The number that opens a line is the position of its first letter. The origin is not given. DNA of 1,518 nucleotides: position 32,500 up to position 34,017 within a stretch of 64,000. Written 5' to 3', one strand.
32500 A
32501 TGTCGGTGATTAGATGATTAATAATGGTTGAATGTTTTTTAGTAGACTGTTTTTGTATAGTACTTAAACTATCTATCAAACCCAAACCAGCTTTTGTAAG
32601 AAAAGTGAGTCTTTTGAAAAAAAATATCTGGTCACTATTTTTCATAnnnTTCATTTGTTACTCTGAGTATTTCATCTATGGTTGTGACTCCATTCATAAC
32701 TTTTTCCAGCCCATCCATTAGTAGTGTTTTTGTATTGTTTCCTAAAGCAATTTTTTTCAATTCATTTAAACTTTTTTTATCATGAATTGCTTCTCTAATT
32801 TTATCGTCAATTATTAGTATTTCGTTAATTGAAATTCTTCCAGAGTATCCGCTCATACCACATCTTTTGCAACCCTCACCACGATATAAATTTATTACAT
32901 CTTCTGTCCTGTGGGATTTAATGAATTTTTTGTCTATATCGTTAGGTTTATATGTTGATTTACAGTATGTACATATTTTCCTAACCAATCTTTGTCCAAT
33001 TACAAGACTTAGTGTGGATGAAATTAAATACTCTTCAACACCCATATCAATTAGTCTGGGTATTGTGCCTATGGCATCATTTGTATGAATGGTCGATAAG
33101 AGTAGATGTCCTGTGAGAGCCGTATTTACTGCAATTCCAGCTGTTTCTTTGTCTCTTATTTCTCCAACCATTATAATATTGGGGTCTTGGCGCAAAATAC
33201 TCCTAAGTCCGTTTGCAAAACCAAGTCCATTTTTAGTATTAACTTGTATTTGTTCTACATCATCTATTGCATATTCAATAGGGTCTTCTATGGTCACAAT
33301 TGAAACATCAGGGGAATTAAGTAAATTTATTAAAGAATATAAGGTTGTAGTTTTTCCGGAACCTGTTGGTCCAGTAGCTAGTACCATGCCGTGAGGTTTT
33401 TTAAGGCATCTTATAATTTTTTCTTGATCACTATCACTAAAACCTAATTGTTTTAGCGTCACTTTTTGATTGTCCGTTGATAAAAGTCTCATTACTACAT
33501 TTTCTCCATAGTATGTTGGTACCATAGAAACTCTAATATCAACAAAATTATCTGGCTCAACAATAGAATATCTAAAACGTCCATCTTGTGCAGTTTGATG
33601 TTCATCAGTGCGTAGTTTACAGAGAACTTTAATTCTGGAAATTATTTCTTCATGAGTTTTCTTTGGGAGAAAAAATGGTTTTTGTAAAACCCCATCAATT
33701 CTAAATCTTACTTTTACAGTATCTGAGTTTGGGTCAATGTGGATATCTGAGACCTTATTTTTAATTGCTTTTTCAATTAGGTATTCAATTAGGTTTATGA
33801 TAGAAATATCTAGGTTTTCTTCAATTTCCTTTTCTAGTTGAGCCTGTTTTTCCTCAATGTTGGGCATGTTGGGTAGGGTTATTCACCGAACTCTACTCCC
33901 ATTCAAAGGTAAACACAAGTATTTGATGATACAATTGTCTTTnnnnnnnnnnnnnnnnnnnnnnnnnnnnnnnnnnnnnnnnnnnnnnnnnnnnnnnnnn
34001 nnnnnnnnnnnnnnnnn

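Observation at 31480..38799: Shared C-terminal amphipathic helix on both giant surface proteins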

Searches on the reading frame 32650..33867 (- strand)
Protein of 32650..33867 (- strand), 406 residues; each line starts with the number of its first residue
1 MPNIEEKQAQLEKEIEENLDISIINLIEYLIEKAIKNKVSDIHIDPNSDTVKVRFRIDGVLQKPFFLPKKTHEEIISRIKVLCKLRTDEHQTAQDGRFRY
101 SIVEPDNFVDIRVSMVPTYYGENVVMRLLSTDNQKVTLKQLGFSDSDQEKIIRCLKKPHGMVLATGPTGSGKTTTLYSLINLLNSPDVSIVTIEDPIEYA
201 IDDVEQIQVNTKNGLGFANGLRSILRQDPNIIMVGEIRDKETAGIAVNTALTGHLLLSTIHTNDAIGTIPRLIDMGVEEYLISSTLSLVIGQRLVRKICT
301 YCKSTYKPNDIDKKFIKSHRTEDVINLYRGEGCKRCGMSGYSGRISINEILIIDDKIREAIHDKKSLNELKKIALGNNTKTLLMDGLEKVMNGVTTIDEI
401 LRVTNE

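Call 6: search_protein_families(library=pfam, proteins=[window:32650-33867:-], max_evalue=0.01)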
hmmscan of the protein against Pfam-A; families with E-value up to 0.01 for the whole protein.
window:32650-33867:- (406 aa): 11 families
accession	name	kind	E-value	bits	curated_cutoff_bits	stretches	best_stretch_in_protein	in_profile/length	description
PF00437.27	T2SSE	-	4.4e-125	417.6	24.9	1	20-402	5-370/370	Type II/IV secretion system protein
PF25199.1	nSTAND_NTPase5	-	0.00018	21.8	34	1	157-210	39-93/145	Novel STAND NTPase 5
PF13401.12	AAA_22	-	0.00019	22.2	27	1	158-195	4-41/130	AAA domain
PF20720.3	nSTAND3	-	0.00021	21.5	27.2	1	149-196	8-54/155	Novel STAND NTPase 3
PF13086.12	AAA_11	-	0.00055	20.2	27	1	144-184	3-42/257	AAA domain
PF13604.12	AAA_30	-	0.0018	18.5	27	1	146-187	4-46/191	AAA domain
PF13173.12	AAA_14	-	0.002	18.6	27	0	161-205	4-49/129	AAA domain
PF00270.35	DEAD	-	0.0026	18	26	1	147-205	3-63/167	DEAD/DEAH box helicase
PF13555.12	AAA_29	-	0.0037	17.4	27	0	158-185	21-48/61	P-loop containing region of AAA domain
PF04851.21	ResIII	-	0.0048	17.3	22.5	1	150-186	14-50/164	Type III restriction enzyme, res subunit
PF12775.13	AAA_7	-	0.0052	16.8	25.8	0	151-193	25-67/181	P-loop containing dynein motor region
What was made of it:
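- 32647..33867 (-): GspE/PilB-like ATPase (406 aa) that lacks the N-terminal domain. It is transcribed divergently from the big protein across a 75-bp gap. This is a neighbour and is not shown to be functionally linked. Pfam T2SSE at 4.4e-125 (call 6).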

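Call 72: search_protein_families(library=ncbifam, proteins=[window:32650-33867:-], max_evalue=0.00001)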
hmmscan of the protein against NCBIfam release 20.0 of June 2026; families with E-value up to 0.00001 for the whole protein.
window:32650-33867:- (406 aa): 17 families
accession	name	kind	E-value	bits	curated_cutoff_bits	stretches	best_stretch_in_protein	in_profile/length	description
TIGR02533.1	type_II_gspE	equivalog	7.5e-154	513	630.25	1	6-404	92-486/486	type II secretion system ATPase GspE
TIGR02538.1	type_IV_pilB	equivalog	6.5e-140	467.4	675.65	1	6-405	164-563/564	type IV-A pilus assembly ATPase PilB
NF007755.0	PRK10436.1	equivalog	1.6e-128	429.3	617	1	5-404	67-459/465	type II secretion system protein GspE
NF053534.1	T4PilAsmATPsTfpB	equivalog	1.9e-124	416.2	850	1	17-404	195-582/584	type IV pilus assembly ATPase TfpB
NF041000.1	ATPase_ComGA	equivalog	1.5e-78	263.5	300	1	30-296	3-266/267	competence type IV pilus ATPase ComGA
TIGR01420.1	pilT_fam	subfamily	6.1e-56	190.1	319.1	1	27-297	2-270/343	PilT/PilU family type 4a pilus ATPase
TIGR02525.1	plasmid_TraJ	equivalog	4.6e-27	95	368.3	1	138-280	132-277/372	plasmid transfer ATPase TraJ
TIGR02524.1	dot_icm_DotB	equivalog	1e-24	87.4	463.3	1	123-295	104-285/358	Dot/Icm type IV secretion system ATPase DotB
NF058587.1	archaellum_moto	equivalog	1.6e-16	60.2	550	1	162-273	278-394/527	archaellum flagellar ATPase motor FlaI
TIGR02782.1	TrbB_P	equivalog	4.9e-14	52.3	304.55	1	148-275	125-255/303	P-type conjugative transfer ATPase TrbB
TIGR03819.1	heli_sec_ATPase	hypoth_equivalog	6.3e-14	51.9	373.15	1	73-276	97-301/340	TadA family conjugal transfer-associated ATPase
TIGR02788.1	VirB11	equivalog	4e-12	45.8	249.95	1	158-277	143-267/308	P-type DNA transfer ATPase VirB11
NF010407.0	PRK13833.1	subfamily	7.1e-12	45.4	499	1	147-279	132-266/323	conjugal transfer protein TrbB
NF010469.0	PRK13894.1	subfamily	1.2e-11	44.6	508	1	146-273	136-265/320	conjugal transfer ATPase TrbB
NF053672.1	bindosome_BasE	exception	3.7e-11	42.5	1000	1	163-275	274-391/512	bindosome assembly system ATPase subunit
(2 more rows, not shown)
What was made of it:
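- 32647..33867 (-): The NCBIfam GspE match starts at profile position 92 and scores 513 bits, below the 630-bit cut-off (call 72).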
